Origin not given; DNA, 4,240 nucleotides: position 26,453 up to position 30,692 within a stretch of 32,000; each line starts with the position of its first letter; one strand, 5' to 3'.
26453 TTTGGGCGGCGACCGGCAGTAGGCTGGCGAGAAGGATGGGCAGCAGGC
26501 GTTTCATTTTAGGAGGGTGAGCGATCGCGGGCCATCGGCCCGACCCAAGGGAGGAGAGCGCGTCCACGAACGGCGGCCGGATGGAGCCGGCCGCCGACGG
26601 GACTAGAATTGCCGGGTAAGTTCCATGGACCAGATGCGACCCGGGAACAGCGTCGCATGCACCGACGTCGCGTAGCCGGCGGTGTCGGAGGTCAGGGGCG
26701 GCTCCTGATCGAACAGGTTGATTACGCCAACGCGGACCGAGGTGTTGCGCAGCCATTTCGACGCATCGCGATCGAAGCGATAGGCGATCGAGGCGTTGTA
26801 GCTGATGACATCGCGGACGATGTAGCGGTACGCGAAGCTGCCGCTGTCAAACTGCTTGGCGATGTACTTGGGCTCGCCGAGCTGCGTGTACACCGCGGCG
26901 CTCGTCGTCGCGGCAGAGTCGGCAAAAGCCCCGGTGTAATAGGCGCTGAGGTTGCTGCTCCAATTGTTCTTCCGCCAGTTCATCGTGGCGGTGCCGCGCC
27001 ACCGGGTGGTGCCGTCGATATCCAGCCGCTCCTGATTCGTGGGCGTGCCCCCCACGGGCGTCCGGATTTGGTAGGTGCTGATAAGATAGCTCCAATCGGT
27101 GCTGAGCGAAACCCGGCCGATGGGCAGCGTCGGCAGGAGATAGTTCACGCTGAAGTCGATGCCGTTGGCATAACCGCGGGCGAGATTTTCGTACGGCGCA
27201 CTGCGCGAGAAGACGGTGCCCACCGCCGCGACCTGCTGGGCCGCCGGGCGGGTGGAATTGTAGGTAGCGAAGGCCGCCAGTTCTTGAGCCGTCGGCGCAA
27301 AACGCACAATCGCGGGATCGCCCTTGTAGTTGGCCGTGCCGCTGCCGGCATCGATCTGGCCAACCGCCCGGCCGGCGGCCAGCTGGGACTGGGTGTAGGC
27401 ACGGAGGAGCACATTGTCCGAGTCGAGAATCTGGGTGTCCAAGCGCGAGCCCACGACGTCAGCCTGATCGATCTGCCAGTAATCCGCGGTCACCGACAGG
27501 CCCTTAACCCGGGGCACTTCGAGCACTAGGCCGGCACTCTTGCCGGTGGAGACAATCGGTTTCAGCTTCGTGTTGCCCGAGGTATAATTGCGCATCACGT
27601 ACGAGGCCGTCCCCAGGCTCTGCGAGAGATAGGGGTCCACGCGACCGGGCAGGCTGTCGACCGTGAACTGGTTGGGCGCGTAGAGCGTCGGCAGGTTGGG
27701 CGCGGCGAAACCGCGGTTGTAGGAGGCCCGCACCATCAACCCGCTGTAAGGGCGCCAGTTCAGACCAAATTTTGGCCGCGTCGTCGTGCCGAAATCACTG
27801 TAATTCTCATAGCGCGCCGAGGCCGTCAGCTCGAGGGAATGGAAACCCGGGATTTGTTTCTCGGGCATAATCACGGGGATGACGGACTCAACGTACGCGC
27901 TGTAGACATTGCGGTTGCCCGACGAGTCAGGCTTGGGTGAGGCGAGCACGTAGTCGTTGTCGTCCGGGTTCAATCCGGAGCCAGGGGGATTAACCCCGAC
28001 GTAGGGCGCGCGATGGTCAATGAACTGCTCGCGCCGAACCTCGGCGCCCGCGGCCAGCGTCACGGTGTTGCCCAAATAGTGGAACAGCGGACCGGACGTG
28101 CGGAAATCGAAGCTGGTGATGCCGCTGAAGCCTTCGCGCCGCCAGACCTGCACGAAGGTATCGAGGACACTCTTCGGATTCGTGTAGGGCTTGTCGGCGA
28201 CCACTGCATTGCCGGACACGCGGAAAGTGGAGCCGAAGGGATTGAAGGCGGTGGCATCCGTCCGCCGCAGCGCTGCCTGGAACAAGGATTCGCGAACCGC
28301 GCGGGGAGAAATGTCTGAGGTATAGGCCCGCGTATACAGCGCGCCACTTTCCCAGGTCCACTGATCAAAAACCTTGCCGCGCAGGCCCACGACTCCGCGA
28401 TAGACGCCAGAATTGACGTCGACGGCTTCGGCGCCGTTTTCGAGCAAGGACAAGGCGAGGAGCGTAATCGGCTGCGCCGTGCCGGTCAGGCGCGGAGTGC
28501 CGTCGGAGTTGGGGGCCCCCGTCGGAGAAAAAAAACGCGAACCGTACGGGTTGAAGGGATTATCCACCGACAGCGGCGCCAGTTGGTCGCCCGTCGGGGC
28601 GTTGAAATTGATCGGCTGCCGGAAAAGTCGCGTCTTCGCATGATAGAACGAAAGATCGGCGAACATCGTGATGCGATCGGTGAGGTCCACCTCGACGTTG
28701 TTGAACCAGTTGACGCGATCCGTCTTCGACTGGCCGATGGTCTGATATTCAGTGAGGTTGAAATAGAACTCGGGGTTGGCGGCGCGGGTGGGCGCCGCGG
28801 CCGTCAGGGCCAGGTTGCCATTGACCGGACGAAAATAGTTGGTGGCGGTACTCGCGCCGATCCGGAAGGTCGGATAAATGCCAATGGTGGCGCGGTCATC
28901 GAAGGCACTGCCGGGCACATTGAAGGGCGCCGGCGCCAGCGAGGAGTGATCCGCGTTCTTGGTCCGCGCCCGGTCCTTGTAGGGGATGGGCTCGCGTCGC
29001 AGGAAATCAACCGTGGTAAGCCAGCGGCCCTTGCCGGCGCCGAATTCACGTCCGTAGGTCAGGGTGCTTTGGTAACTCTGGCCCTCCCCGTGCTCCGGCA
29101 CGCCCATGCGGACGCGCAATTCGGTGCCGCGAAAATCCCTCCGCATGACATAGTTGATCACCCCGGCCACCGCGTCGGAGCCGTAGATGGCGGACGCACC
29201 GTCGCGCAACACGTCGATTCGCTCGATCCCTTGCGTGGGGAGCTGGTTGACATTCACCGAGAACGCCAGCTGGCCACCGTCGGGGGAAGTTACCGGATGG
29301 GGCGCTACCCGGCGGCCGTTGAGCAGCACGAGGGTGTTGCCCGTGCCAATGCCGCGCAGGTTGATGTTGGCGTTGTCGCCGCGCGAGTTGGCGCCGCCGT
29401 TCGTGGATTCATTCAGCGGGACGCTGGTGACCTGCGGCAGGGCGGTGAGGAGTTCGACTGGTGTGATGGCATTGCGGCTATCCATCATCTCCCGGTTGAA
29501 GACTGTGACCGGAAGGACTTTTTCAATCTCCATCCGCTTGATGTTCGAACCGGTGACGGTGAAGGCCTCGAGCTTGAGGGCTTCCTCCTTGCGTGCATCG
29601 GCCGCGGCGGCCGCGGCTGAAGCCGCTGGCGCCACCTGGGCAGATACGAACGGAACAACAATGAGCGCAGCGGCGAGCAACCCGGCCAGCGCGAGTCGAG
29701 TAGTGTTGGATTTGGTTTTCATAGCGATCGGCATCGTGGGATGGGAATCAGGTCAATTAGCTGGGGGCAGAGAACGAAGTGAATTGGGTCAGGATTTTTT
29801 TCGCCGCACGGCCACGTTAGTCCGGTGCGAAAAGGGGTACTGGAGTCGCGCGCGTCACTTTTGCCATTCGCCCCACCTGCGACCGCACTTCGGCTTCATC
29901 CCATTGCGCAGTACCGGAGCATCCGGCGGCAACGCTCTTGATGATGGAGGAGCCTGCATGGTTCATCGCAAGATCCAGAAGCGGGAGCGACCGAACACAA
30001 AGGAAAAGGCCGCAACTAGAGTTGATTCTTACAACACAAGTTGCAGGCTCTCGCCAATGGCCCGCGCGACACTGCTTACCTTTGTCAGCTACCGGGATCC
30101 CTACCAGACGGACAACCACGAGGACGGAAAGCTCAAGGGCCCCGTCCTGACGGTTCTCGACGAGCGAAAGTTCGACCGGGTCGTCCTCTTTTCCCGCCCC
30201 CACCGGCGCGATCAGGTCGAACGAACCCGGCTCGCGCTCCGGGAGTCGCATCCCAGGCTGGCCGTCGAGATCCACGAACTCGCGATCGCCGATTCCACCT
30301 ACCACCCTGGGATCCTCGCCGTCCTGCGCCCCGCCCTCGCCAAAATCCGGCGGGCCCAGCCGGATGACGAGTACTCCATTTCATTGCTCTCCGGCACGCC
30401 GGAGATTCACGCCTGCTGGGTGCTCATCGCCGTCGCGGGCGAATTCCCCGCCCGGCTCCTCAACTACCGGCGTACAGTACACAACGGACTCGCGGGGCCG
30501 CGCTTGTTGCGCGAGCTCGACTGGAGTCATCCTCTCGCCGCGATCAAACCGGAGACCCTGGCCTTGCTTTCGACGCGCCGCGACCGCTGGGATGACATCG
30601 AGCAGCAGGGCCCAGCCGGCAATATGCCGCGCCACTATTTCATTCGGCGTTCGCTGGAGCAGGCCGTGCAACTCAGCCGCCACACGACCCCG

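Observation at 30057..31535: RtcR/CARF-type sensor fused to a catalytically decayed sigma54-activator AAA+ module, with no RNA-repair genes nearby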

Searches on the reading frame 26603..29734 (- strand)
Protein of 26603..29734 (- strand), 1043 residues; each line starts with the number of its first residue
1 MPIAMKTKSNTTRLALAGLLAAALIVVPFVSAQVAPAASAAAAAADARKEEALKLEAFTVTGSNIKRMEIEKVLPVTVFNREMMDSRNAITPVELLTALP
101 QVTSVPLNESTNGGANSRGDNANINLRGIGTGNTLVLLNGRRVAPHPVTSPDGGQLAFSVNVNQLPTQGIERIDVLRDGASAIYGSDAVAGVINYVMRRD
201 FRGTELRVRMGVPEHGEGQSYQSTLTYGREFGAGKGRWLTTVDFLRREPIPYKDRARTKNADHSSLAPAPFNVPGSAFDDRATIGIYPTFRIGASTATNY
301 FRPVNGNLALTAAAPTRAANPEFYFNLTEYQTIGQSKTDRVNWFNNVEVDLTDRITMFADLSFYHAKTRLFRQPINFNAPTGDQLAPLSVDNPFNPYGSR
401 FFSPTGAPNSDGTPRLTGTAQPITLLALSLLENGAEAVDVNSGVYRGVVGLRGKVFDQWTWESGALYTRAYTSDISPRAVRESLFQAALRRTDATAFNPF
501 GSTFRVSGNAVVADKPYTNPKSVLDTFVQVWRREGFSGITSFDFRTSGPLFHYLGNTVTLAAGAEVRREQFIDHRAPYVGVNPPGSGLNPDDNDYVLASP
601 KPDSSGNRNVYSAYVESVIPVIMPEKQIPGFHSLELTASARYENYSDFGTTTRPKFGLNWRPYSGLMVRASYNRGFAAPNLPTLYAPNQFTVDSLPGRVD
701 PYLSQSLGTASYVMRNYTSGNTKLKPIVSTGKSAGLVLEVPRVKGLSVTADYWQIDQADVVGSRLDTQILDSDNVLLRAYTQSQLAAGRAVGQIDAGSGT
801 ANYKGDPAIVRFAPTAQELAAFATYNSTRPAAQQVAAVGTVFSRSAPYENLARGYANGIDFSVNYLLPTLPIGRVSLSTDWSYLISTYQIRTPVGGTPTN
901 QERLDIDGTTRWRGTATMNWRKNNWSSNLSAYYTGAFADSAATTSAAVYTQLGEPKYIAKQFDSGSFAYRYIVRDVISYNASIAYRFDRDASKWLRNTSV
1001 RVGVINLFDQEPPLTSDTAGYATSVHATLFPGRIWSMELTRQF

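Call 9: search_protein_families(library=pfam, proteins=[window:26603-29734:-], max_evalue=0.001)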
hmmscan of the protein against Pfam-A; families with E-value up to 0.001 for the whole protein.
window:26603-29734:- (1043 aa): 2 families
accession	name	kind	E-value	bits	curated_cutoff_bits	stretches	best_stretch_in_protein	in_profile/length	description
PF00593.30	TonB_dep_Rec_b-barrel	-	1e-22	82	27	1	455-1007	57-436/436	TonB dependent receptor-like, beta-barrel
PF07715.20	Plug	-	2.4e-19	70.3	23.9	1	75-192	8-107/107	TonB-dependent Receptor Plug Domain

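Call 49: search_protein_families(library=ncbifam, proteins=[window:26603-29734:-], max_evalue=0.00001)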
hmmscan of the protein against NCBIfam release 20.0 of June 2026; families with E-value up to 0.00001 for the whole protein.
window:26603-29734:- (1043 aa): 17 families
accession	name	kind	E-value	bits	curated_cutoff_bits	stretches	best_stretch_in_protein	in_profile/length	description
TIGR01779.1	TonB-B12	equivalog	2.6e-25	89.1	599.7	1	33-215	5-173/614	TonB-dependent vitamin B12 receptor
NF007926.1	PRK10641.1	equivalog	9.2e-20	70.7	836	1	39-223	12-176/617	TonB-dependent vitamin B12 receptor BtuB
NF010051.0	PRK13528.1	subfamily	3e-19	68.7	583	1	54-200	33-174/727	FepA family TonB-dependent siderophore receptor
NF010048.1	PRK13524.1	subfamily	6e-19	68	493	1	36-215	21-195/744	FepA family TonB-dependent siderophore receptor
NF010010.0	PRK13483.1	equivalog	1.7e-17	62.6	927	1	33-211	13-178/660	ligand-gated channel protein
NF050067.1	TonBEntbctnRecCfrA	equivalog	3.5e-12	45.4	1200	1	120-198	83-158/698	TonB-dependent ferric enterobactin receptor CfrA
NF010038.0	PRK13513.1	equivalog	3.8e-12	45.5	942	1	34-202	14-169/659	ligand-gated channel protein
NF007478.2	PRK10064.1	equivalog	4.8e-12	44.9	745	1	28-199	6-159/663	catecholate siderophore receptor CirA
NF010011.0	PRK13484.1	equivalog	7.6e-12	44.3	1197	1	25-197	6-158/682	IreA family TonB-dependent siderophore receptor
NF010012.0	PRK13486.1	equivalog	1.6e-11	43.3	924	1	76-200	46-160/696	TonB-dependent receptor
TIGR01785.1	TonB-hemin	subfamily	5.9e-10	38.2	316.85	1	56-195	2-126/677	TonB-dependent heme/hemoglobin receptor family protein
TIGR01786.1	TonB-hemlactrns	subfamily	4.8e-08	31.8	323.75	0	642-1011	428-685/719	TonB-dependent hemoglobin/transferrin/lactoferrin family receptor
TIGR04056.1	OMP_RagA_SusC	subfamily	1.4e-07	30.2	368.25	1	118-193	134-199/981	SusC/RagA family TonB-linked outer membrane protein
NF049946.1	TonB_dep_CU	exception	3e-06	25.8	700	1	120-213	99-185/683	TonB-dependent receptor, CU motif-type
NF052649.1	TonRcptRhtA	equivalog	3.5e-06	25.5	1100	1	29-199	13-166/744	TonB-dependent siderophore receptor RhtA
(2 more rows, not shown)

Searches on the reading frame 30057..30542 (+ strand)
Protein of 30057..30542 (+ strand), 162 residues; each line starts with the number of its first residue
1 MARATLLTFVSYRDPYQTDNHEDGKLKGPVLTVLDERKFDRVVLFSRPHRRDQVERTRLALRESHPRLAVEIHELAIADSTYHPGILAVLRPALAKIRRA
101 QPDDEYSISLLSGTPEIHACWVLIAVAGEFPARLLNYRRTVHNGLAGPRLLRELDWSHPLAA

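Call 55: predict_structure(alignment_id=A3)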
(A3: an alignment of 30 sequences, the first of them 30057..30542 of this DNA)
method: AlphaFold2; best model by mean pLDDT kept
length: 162 residues; sequences in the alignment: 30
mean_pLDDT: 91.6   pTM: 0.87
mean pLDDT of the five models: 91.6, 89.9, 89.5, 89.4, 87.6
residues with pLDDT >= 90: 126; 70-90: 30; 50-70: 6; < 50: 0
segments of 3 or more residues with pLDDT < 50: none
pLDDT, mean of each block of 10 residues (from residue 1): 95 90 86 95 96 97 97 95 97 98 97 93 94 89 74 80 59
secondary structure, 60 per line:
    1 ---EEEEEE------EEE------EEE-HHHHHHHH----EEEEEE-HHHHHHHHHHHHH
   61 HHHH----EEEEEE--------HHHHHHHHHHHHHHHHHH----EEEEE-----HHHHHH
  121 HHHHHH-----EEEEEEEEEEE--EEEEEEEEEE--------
elements in order: E4-9 E16-18 E25-27 H29-36 E41-46 H48-64 E69-74 H83-100 E105-109 H115-126 E132-142 E145-154

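Call 58: fold_search(model_id=the predicted structure, library=pdb)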
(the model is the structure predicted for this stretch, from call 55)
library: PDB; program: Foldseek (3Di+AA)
matches with E <= 10: 1336; with E <= 0.001: 39
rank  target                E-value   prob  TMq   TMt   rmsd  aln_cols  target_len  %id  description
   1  6tug_B                4.1e-07  1.00  0.66  0.27   3.9       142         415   20  Enterococcus italicus Csm6 bound to cyclic hexa-2'-fluoro-hexa-dAMP (released 2020-02-26)
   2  6tug_A                4.6e-07  1.00  0.68  0.29   3.2       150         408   20  Enterococcus italicus Csm6 bound to cyclic hexa-2'-fluoro-hexa-dAMP (released 2020-02-26)
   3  6tug_E                7.7e-07  1.00  0.68  0.29   2.9       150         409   19  Enterococcus italicus Csm6 bound to cyclic hexa-2'-fluoro-hexa-dAMP (released 2020-02-26)
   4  6tug_D                8.2e-07  1.00  0.68  0.29   2.9       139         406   21  Enterococcus italicus Csm6 bound to cyclic hexa-2'-fluoro-hexa-dAMP (released 2020-02-26)
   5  6tug_F                1.1e-06  1.00  0.65  0.27   4.0       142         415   20  Enterococcus italicus Csm6 bound to cyclic hexa-2'-fluoro-hexa-dAMP (released 2020-02-26)
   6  6tug_G                1.5e-06  1.00  0.71  0.31   5.3       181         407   16  Enterococcus italicus Csm6 bound to cyclic hexa-2'-fluoro-hexa-dAMP (released 2020-02-26)
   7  6tug_H                1.8e-06  1.00  0.66  0.28   3.6       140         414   20  Enterococcus italicus Csm6 bound to cyclic hexa-2'-fluoro-hexa-dAMP (released 2020-02-26)
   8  8t66_A                1.9e-06  1.00  0.61  0.63   4.3       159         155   14  cA6 bound Cam1 (released 2024-01-10)
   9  8t65_A                4.9e-06  1.00  0.63  0.65   4.0       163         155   15  cA4 bound Cam1 (released 2024-01-10)
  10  8pe3_A                6.7e-06  1.00  0.66  0.30   4.8       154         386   17  Structure of Csm6' from Streptococcus thermophilus in complex with cyclic hexa-adenylate (cA6) (released 2023-10-04)
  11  8t64_D                1.7e-05  1.00  0.55  0.62   8.3       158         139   14  Apo Cam1(42-206) (released 2024-01-10)
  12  8pe3_B                2.6e-05  1.00  0.69  0.32   4.4       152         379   17  Structure of Csm6' from Streptococcus thermophilus in complex with cyclic hexa-adenylate (cA6) (released 2023-10-04)
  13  8bao_A                2.9e-05  1.00  0.55  0.26   2.9       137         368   13  Dysgonamonadaceae bacterium CRISPR ancillary nuclease 2 (released 2022-11-30)
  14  5fsh_A                2.9e-05  1.00  0.63  0.25   4.2       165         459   16  Crystal structure of Thermus thermophilus Csm6 (released 2016-01-27)
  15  8t64_A                3.1e-05  1.00  0.55  0.66   3.0       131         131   14  Apo Cam1(42-206) (released 2024-01-10)
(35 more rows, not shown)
